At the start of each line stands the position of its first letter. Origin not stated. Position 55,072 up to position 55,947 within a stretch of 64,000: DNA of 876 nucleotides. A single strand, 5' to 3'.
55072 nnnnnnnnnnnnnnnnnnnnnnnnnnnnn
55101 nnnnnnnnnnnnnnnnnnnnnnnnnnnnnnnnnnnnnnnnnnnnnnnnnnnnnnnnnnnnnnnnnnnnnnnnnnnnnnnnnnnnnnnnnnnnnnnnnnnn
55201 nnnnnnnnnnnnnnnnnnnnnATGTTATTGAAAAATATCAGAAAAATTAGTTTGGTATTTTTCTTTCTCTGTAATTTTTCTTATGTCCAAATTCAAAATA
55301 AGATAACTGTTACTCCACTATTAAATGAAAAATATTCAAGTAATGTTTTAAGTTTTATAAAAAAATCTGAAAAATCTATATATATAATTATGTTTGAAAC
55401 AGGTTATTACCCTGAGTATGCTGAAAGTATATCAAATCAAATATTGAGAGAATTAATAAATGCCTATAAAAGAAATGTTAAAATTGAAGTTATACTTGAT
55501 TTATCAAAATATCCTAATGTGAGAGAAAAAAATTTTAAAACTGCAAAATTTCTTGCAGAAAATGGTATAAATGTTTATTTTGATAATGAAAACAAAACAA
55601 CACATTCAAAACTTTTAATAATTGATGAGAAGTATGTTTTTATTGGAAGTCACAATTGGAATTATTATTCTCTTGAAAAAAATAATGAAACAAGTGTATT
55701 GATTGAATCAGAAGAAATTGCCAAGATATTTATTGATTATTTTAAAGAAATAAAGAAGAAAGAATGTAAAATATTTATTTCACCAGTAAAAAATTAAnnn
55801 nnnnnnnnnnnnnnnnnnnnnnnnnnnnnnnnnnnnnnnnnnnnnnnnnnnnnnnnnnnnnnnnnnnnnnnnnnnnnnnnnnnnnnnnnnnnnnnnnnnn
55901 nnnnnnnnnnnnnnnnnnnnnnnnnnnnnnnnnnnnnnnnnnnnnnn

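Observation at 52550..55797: topA - orphan hisA-like barrel - secreted PLD-family nuclease with overlapping frames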

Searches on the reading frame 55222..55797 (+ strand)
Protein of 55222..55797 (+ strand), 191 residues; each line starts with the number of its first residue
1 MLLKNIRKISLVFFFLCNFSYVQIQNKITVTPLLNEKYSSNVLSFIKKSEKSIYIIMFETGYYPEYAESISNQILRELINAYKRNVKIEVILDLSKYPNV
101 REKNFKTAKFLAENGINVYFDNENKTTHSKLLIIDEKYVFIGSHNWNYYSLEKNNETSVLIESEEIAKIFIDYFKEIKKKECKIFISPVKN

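Call 3: search_protein_families(library=pfam, proteins=[window:55222-55797:+], max_evalue=0.01)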
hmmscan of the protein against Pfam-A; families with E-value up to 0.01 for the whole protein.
window:55222-55797:+ (191 aa): 5 families
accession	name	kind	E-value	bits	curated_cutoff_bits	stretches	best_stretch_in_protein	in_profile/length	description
PF13091.12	PLDc_2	-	8.8e-26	90.7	27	1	43-177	2-131/132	PLD-like domain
PF17941.7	PP_kinase_C_1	-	6.2e-08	32.9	25.7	1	37-180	19-164/167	Polyphosphate kinase C-terminal domain 1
PF00614.28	PLDc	-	2.7e-06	27.6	21.9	1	126-148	4-26/28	Phospholipase D Active site motif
PF09565.16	RE_NgoFVII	-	6.6e-05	22.7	23.8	1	71-190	27-161/162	NgoFVII restriction endonuclease N-terminal PLD domain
PF11495.14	Regulator_TrmB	-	0.0065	16.2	22.2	0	73-177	37-127/233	Archaeal transcriptional regulator TrmB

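Call 4: search_protein_families(library=ncbifam, proteins=[window:55222-55797:+], max_evalue=0.01)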
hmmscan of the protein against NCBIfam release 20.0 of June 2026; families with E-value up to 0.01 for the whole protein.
window:55222-55797:+ (191 aa): 11 families
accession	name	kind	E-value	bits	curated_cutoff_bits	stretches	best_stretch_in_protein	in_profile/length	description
NF008427.0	PRK11263.1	equivalog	1.7e-12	47.2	281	1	57-183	225-345/409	cardiolipin synthase ClsB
NF010490.0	PRK13912.1-1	equivalog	3.7e-12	46.6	211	1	7-177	2-155/159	nuclease NucT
NF038319.1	DISARM_DrmC_I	equivalog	1.1e-11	44.7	133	1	41-176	98-233/236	DISARM system phospholipase D-like protein DrmC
NF010491.0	PRK13912.1-2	equivalog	5.5e-08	32.8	225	1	3-168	2-162/180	nuclease NucT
NF010492.0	PRK13912.1-3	equivalog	7.1e-08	32.2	297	1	6-183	5-176/178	nuclease NucT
TIGR04265.1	bac_cardiolipin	equivalog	1.8e-07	30.5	290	1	106-178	380-452/483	cardiolipin synthase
NF010493.0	PRK13912.1-4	equivalog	1.8e-05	24.8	351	1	125-180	112-167/171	nuclease NucT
TIGR03705.1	poly_P_kin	equivalog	5.1e-05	21.9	465.85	1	67-179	367-485/673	polyphosphate kinase 1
NF003917.0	PRK05443.1-1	subfamily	8.4e-05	21.2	470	1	71-171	377-483/689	RNA degradosome polyphosphate kinase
NF009107.0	PRK12452.1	equivalog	0.00014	20.8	787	1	111-179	411-479/509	cardiolipin synthase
NF003921.0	PRK05443.2-2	subfamily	0.00024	19.6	701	1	69-177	389-503/707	RNA degradosome polyphosphate kinase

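Call 19: find_homologous_proteins(query=window:55222-55794:+, max_evalue=0.001)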
Query window:55222-55794:+ (191 aa): 31 proteins with E <= 0.001 among 114 candidates.
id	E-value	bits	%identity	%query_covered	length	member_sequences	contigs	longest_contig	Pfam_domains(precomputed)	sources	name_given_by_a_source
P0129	7.5e-115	399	100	100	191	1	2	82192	PF13091.13,PF17941.8,PF00614.29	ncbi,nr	ncbi:MAG: phospholipase D-like domain-containing protein [Candidatus Omnitrophica bacterium]|nr:phos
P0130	1.4e-93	330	84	99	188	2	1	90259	PF13091.13,PF17941.8,PF00614.29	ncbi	ncbi:MAG: phospholipase D-like domain-containing protein [Candidatus Ratteibacteria bacterium]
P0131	1.1e-83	297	76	99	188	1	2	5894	PF13091.13,PF17941.8,PF00614.29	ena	-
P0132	1.3e-83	297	74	98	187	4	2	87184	PF13091.13,PF17941.8,PF00614.29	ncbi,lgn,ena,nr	ncbi:MAG: phospholipase D-like domain-containing protein [Candidatus Omnitrophica bacterium]|nr:phos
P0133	2.1e-80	287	78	86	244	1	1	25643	PF13091.13,PF17941.8,PF00614.29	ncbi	ncbi:MAG: phospholipase D-like domain-containing protein [Candidatus Ratteibacteria bacterium]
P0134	2.9e-80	286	73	99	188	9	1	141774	PF13091.13,PF17941.8,PF00614.29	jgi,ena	-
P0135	3.5e-80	286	72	99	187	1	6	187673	PF13091.13,PF17941.8,PF00614.29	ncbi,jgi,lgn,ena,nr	ncbi:MAG TPA: phospholipase D-like domain-containing protein [bacterium]|nr:phospholipase D-like dom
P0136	5.3e-79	282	73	99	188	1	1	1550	PF13091.13,PF17941.8,PF00614.29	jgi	jgi:phosphatidylserine/phosphatidylglycerophosphate/cardiolipin synthase-like enzyme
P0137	2.4e-74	267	66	99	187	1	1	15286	PF13091.13,PF17941.8,PF00614.29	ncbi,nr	ncbi:MAG: phospholipase D-like domain-containing protein [Candidatus Omnitrophica bacterium]|nr:phos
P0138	6.1e-74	266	66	99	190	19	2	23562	PF13091.13,PF17941.8,PF00614.29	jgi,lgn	-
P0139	1.6e-73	264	65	98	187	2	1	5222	PF13091.13,PF17941.8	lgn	-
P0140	2.9e-71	257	66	99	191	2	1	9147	PF13091.13,PF17941.8,PF00614.29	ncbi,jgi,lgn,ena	-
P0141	2.7e-69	251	64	99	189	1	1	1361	PF13091.13,PF17941.8,PF00614.29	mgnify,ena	mgnify:CR=1 FL=1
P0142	6.1e-69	249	67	97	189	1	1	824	PF13091.13,PF17941.8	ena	-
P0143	4.1e-68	247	64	97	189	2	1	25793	PF13091.13,PF17941.8,PF00614.29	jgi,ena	-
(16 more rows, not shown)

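Call 20: search_solved_structures(query=window:55222-55794:+, max_evalue=1, show_alignments=3)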
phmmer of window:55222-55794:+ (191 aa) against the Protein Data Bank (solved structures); distinct sequences matched with E-value up to 1: 26.
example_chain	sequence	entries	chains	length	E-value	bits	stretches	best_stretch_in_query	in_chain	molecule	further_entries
4ggj_A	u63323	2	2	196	5.8e-08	36.1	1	73-178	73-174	Mitochondrial cardiolipin hydrolase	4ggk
9lkx_K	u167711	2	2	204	1.2e-07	35.1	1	74-178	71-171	Mitochondrial cardiolipin hydrolase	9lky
1byr_A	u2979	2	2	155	3.1e-07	33.7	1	72-176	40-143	PROTEIN (ENDONUCLEASE)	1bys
6ehi_A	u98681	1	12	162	6.5e-06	29.4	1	24-168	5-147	Nuclease NucT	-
7e0m_A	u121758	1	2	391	8.8e-06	29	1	69-163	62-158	Phospholipase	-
30ie_B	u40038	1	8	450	0.00071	22.8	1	48-162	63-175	Virion nicking-joining enzyme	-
7wu1_A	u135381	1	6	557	0.0025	21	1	94-152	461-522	Phospholipase D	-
9vbj_A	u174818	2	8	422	0.017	18.3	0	126-161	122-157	5'-3' exonuclease PLD4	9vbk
9uuh_A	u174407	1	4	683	0.023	17.8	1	70-160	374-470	Polyphosphate kinase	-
8v08_A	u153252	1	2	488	0.026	17.7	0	126-161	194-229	5'-3' exonuclease PLD4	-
6u8z_A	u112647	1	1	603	0.027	17.6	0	127-168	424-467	Phospholipase D1,Phospholipase D1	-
9urj_A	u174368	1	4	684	0.029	17.5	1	70-154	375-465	Polyphosphate kinase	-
1xdo_A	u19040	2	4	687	0.03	17.5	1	70-154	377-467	Polyphosphate kinase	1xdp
6ohr_A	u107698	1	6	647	0.035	17.3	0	127-168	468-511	Phospholipase D1, chimeric constuct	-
8q1k_A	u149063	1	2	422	0.035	17.2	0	72-161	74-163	5'-3' exonuclease PLD3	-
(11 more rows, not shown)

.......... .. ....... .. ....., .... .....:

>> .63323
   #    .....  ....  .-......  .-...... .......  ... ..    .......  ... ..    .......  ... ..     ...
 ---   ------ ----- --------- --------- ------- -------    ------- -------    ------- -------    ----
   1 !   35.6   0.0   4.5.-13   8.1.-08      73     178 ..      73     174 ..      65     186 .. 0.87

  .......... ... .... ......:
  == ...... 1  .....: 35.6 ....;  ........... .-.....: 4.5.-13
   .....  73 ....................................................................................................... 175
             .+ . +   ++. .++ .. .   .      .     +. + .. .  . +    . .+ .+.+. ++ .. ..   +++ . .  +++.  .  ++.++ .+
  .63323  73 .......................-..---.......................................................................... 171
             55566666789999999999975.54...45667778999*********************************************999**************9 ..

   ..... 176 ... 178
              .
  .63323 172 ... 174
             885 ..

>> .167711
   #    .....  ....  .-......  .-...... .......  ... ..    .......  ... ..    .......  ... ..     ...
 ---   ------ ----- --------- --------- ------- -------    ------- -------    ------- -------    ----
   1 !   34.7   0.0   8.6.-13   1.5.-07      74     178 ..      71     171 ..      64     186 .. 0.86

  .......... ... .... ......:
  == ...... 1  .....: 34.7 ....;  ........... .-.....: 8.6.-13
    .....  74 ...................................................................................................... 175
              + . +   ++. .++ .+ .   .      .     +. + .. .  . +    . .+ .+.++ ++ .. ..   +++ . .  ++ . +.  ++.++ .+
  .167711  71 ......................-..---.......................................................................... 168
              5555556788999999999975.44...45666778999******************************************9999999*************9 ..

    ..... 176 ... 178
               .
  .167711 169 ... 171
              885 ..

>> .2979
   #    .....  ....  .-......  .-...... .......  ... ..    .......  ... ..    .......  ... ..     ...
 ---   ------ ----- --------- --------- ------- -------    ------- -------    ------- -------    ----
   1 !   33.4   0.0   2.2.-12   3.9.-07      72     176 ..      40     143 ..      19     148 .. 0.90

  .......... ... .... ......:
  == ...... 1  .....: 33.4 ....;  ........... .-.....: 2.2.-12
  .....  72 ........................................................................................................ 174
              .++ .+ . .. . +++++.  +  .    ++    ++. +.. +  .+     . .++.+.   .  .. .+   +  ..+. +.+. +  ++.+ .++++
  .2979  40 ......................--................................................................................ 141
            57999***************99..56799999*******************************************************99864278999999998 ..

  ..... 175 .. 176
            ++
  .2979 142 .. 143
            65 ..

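Call 59: search_protein_families(library=padloc, proteins=[window:55222-55797:+], max_evalue=0.01)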
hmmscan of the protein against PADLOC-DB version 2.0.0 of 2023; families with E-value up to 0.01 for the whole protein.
window:55222-55797:+ (191 aa): 25 families
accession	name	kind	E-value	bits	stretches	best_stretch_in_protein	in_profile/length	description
PDLC02614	DrmC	-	3.2e-13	47.7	1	39-175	23-148/153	DrmC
PDLC02591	DrmC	-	3.4e-12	44.1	1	37-179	112-253/260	DrmC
PDLC02585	DrmC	-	4.1e-12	44.2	1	42-171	110-238/253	DrmC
PDLC03924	MkoC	-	7.9e-12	42.1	1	71-174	1022-1129/1136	-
PDLC03922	MkoB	-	2.9e-10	38.1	1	46-172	320-440/610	-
PDLC02606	DrmC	-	1.1e-08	33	1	42-178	39-174/182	DrmC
PDLC02605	DrmC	-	1.8e-08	32.3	1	73-182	143-264/270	DrmC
PDLC02597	DrmC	-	4e-08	31.4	1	68-169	119-227/242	DrmC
PDLC02616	DrmC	-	4.1e-08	31.1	1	39-181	82-219/224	DrmC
PDLC02607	DrmC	-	6.2e-08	30.2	1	66-182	131-258/265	DrmC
PDLC02587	DrmC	-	7.4e-07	26.4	1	122-181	200-259/267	DrmC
PDLC02588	DrmC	-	8.8e-07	26.8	1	66-179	125-245/256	DrmC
PDLC02595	DrmC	-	1.1e-06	26.6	1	61-181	136-262/269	DrmC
PDLC02609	DrmC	-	1.2e-06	26.7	1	80-169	132-224/241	DrmC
PDLC02612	DrmC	-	1.2e-06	26.2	1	41-180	96-227/235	DrmC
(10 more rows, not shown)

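Call 60: predict_structure(alignment_id=A4)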
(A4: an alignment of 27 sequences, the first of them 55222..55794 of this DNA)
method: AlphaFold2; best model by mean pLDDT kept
length: 191 residues; sequences in the alignment: 27
mean_pLDDT: 88.5   pTM: 0.82
mean pLDDT of the five models: 88.5, 88.4, 88.4, 87.8, 87.5
residues with pLDDT >= 90: 132; 70-90: 34; 50-70: 23; < 50: 2
segments of 3 or more residues with pLDDT < 50: none
pLDDT, mean of each block of 10 residues (from residue 1): 59 66 68 92 98 97 93 98 98 93 96 97 85 98 89 88 97 94 81 38
secondary structure, 60 per line:
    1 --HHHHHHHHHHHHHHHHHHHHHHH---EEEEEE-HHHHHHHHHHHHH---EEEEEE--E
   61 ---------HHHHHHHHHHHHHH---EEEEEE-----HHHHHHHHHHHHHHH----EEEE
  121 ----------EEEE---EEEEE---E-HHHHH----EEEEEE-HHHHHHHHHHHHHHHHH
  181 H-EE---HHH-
elements in order: H3-25 E29-34 H36-48 E52-57 H70-83 E87-92 H98-112 E117-120 E131-134 E138-142 H148-152 E157-162 H164-181

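Call 63: fold_search(model_id=the predicted structure, library=pdb)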
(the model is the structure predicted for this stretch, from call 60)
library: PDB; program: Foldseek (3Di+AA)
matches with E <= 10: 1194; with E <= 0.001: 127
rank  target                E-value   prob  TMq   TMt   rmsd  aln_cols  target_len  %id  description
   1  1byr                  3.1e-13  1.00  0.71  0.87   2.1       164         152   22  CRYSTAL STRUCTURE OF A PHOSPHOLIPASE D FAMILY MEMBER, NUC FROM SALMONELLA TYPHIMURIUM (released 1999-10-19)
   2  6ehi_D                5.4e-12  1.00  0.65  0.76   3.4       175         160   19  NucT from Helicobacter pylori (released 2018-01-17)
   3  6ehi_A                8.8e-12  1.00  0.66  0.78   3.3       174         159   19  NucT from Helicobacter pylori (released 2018-01-17)
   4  6ehi_B                3.9e-11  1.00  0.65  0.78   3.5       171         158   20  NucT from Helicobacter pylori (released 2018-01-17)
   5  4ggj                  1.3e-10  1.00  0.63  0.73   3.1       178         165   20  Crystal structure of Zucchini from mouse (mZuc / PLD6 / MitoPLD) (released 2012-10-10)
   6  4urj_B                2.1e-10  1.00  0.67  0.73   3.1       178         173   13  Crystal structure of human BJ-TSA-9 (released 2014-10-01)
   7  7e0m_A                2.8e-10  1.00  0.67  0.34   4.3       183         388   14  Crystal structure of phospholipase D (released 2021-12-22)
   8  4ggk                  3.0e-10  1.00  0.64  0.74   2.8       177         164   20  Crystal structure of Zucchini from mouse (mZuc / PLD6 / MitoPLD) bound to tungstate (released 2012-10-10)
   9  9vbh_A                3.4e-10  1.00  0.69  0.33   3.3       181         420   13  Cryo-EM structure of human PLD3 bound to ssDNA (poly(T)) (released 2025-12-24)
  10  5qhm                  3.4e-10  1.00  0.64  0.73   3.3       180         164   16  PanDDA analysis group deposition of models with modelled events (e.g. bound ligands) -- Crystal Structure of human FAM83 (released 2018-12-19)
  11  7e0m_B                6.7e-10  1.00  0.67  0.35   4.4       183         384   14  Crystal structure of phospholipase D (released 2021-12-22)
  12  4urj_C                7.6e-10  1.00  0.65  0.73   3.6       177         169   14  Crystal structure of human BJ-TSA-9 (released 2014-10-01)
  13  8yr6                  8.6e-10  1.00  0.63  0.29   4.2       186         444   13  Crystal structure of E. coli phosphatidylserine synthase complexed with 16:0/16:0 CDP-DG (released 2024-11-20)
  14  4urj_A                9.2e-10  1.00  0.66  0.74   3.3       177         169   14  Crystal structure of human BJ-TSA-9 (released 2014-10-01)
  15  5lzk_A                9.7e-10  1.00  0.62  0.70   4.2       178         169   16  Structure of the domain of unknown function DUF1669 from human FAM83B (released 2016-10-26)
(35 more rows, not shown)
